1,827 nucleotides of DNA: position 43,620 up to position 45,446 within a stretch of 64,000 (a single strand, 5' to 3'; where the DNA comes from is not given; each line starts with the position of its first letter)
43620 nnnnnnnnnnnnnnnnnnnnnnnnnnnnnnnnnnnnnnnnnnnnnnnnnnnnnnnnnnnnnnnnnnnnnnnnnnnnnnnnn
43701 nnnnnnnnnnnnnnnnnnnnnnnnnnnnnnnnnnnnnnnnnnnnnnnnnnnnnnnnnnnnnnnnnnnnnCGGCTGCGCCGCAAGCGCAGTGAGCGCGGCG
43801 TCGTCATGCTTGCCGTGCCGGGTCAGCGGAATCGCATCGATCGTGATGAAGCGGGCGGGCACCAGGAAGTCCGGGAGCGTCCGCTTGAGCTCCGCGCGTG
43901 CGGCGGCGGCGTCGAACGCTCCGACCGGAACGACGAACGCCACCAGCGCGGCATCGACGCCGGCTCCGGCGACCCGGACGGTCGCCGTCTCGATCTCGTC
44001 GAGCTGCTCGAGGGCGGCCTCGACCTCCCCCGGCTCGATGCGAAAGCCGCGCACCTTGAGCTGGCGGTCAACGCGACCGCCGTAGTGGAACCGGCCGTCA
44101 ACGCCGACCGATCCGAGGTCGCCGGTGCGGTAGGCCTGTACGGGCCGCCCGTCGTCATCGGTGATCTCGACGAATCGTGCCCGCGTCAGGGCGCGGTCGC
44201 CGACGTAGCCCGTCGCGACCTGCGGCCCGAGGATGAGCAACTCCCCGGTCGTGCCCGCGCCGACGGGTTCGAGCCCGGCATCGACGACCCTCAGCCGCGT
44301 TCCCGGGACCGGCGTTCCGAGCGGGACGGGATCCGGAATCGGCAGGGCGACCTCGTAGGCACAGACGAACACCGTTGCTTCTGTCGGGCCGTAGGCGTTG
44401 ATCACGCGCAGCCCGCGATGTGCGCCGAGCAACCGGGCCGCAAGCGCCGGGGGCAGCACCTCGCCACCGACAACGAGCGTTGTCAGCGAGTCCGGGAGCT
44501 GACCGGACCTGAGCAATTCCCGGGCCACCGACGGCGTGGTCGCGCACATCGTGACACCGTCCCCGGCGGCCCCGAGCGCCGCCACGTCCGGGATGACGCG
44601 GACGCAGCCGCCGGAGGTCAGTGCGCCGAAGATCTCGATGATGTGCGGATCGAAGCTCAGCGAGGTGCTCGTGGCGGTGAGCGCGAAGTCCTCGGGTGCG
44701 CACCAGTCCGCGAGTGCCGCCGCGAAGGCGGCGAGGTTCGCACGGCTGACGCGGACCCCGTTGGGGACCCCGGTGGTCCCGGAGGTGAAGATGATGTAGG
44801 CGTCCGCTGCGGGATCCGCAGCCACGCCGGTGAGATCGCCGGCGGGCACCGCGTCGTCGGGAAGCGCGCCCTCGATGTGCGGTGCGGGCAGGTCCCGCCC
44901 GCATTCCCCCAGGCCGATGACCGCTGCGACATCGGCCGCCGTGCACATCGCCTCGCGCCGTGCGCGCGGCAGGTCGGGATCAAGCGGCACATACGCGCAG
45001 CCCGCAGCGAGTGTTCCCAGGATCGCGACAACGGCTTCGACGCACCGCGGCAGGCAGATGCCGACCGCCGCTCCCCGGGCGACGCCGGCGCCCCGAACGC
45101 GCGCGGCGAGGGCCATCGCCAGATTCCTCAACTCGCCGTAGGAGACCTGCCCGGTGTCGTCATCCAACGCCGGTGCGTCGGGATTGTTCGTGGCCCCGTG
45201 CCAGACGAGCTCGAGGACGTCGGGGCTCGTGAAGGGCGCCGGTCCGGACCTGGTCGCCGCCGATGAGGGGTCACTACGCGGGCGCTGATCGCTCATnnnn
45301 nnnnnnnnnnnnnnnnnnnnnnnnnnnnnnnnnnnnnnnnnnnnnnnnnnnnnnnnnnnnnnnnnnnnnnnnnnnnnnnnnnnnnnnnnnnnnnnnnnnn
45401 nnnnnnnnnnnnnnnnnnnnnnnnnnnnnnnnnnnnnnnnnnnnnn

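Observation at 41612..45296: Single polypeptide combining A-PCP-TE with a polysaccharide pyruvyl-transferase domain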

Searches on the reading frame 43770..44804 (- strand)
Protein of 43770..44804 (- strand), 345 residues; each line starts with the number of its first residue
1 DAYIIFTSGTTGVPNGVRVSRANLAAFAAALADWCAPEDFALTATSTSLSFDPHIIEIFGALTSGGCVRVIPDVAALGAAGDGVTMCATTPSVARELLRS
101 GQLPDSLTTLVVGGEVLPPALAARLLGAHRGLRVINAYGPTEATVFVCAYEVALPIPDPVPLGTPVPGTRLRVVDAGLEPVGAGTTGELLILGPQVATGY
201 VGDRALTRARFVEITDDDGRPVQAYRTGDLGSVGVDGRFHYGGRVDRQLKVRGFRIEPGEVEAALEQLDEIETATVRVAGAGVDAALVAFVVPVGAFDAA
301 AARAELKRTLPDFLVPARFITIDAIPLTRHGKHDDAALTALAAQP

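Call 27: search_solved_structures(query=window:43770-44804:-, max_evalue=1e-30, show_alignments=2)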
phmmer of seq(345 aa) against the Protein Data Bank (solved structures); distinct sequences matched with E-value up to 1e-30: 52.
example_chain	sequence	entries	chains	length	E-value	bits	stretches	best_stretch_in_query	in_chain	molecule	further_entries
6mfy_A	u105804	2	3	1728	5.5e-88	298.7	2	2-338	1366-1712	Linear gramicidin synthase subunit A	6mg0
9be3_A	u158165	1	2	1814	6.6e-88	298.5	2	2-338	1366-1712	Linear gramicidin synthase subunit A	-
9be4_A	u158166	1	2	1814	6.6e-88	298.5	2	2-338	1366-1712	Linear gramicidin synthase subunit A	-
6mfz_A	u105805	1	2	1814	6.6e-88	298.5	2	2-338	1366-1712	Linear gramicidin synthase subunit A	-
9meh_A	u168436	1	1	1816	6.6e-88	298.5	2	2-338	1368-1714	Linear gramicidin synthase subunit A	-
8xjz_C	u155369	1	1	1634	1.6e-74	254.5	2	1-338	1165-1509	Peptide synthetase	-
5u89_A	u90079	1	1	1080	5e-50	174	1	2-340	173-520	Amino acid adenylation domain protein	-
6p1j_A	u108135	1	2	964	2.7e-49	171.5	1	2-338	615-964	Txo2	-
5wmm_A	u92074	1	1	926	1.6e-48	169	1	2-309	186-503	NRPS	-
3vnq_A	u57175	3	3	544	1.8e-47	165.6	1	2-338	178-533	NRPS adenylation protein CytC1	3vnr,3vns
6ea3_B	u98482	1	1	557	4.4e-47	164.3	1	2-334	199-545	adenylation domain of Fuscachelin synthetase component H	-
8jbr_A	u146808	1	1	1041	7.6e-46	160.2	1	2-338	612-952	McyA protein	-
7r27_A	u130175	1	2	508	5.7e-45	157.3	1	2-336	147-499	D-alanine--D-alanyl carrier protein ligase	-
9up2_A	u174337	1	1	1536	6.5e-45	157.1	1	2-341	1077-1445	PvdL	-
9lcq_A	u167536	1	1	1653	7.8e-45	156.9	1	2-341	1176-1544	PvdL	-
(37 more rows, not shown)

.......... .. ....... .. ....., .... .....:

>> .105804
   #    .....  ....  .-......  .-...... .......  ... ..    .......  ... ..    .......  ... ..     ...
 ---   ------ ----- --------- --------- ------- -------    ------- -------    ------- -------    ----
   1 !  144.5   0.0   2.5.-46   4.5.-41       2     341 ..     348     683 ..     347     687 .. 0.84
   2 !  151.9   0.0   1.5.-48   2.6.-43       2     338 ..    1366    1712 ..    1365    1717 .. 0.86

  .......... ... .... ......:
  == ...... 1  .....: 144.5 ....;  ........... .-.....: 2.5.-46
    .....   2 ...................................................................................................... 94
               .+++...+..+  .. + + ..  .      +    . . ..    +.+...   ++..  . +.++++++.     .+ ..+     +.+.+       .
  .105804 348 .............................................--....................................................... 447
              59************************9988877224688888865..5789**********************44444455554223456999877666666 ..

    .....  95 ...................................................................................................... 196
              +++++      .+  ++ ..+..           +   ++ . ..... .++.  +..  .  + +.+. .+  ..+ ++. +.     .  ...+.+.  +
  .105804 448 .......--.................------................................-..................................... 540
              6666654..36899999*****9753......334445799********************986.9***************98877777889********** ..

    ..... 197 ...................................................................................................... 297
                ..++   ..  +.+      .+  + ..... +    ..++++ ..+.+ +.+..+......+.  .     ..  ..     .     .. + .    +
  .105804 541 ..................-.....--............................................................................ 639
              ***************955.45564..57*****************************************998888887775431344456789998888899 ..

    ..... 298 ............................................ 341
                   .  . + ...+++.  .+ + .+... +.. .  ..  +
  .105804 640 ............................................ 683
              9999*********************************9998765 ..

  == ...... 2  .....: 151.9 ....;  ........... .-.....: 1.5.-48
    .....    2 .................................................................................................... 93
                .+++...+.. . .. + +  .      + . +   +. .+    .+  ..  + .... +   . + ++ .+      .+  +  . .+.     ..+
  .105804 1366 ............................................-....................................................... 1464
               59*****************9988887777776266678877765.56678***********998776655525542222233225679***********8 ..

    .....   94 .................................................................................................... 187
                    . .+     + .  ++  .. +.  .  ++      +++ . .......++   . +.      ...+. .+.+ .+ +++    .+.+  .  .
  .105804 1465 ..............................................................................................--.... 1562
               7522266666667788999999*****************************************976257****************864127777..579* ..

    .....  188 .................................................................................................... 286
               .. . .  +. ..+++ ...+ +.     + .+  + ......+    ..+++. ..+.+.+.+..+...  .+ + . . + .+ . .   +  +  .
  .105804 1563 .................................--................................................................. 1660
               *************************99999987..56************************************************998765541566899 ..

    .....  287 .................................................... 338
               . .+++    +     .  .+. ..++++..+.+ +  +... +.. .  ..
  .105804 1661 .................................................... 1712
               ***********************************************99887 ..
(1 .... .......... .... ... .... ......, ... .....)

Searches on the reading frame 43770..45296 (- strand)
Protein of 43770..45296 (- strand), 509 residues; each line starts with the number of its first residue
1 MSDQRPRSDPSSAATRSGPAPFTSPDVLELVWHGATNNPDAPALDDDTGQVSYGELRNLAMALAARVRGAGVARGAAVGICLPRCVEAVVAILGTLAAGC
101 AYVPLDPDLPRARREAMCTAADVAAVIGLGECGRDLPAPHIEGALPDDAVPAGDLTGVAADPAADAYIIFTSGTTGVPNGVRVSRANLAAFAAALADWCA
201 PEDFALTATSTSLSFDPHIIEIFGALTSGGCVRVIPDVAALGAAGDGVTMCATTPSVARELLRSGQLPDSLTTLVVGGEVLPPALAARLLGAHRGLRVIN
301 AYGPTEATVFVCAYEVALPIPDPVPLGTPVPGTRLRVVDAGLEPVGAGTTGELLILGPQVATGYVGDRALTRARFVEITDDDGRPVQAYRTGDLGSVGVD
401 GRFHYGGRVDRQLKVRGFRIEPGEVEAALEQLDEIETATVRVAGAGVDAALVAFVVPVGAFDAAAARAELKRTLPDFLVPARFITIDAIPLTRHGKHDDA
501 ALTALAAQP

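Call 26: search_solved_structures(query=window:43770-45296:-, max_evalue=1e-20, show_alignments=0)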
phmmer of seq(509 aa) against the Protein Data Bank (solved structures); distinct sequences matched with E-value up to 1e-20: 81 (the best 60 are shown).
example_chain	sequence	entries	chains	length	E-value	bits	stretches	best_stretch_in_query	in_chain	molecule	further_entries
6mfy_A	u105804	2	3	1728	1.4e-112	380.3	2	37-505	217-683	Linear gramicidin synthase subunit A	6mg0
9be3_A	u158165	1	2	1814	1.6e-112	380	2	37-505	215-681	Linear gramicidin synthase subunit A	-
9be4_A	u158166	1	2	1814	1.6e-112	380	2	37-505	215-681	Linear gramicidin synthase subunit A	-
6mfz_A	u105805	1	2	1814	1.6e-112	380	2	37-505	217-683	Linear gramicidin synthase subunit A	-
9meh_A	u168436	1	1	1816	1.7e-112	380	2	37-505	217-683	Linear gramicidin synthase subunit A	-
8xjz_C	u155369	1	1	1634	1.1e-102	347.7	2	27-502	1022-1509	Peptide synthetase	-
6p1j_A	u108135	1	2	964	5e-67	230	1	29-502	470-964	Txo2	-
6ea3_B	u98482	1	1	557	1.2e-61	212.3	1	20-498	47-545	adenylation domain of Fuscachelin synthetase component H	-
5u89_A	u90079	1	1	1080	1.4e-61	212.1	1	23-504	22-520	Amino acid adenylation domain protein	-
8jbr_A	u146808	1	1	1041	6.9e-61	209.7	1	35-502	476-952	McyA protein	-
3vnq_A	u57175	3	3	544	3.8e-60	207.3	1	24-502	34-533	NRPS adenylation protein CytC1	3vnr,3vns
5wmm_A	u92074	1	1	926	5.3e-60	206.8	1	37-473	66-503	NRPS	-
4zxh_A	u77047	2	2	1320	1.8e-57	198.5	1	19-501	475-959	ABBFA_003403 | Tyrocidine synthetase 3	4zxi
2vsq_A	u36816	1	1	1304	2.7e-57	197.9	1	35-498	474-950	SURFACTIN SYNTHETASE SUBUNIT 3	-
4d4g_A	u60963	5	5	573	4.3e-56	193.9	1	36-502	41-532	APNAA1 | APNA A1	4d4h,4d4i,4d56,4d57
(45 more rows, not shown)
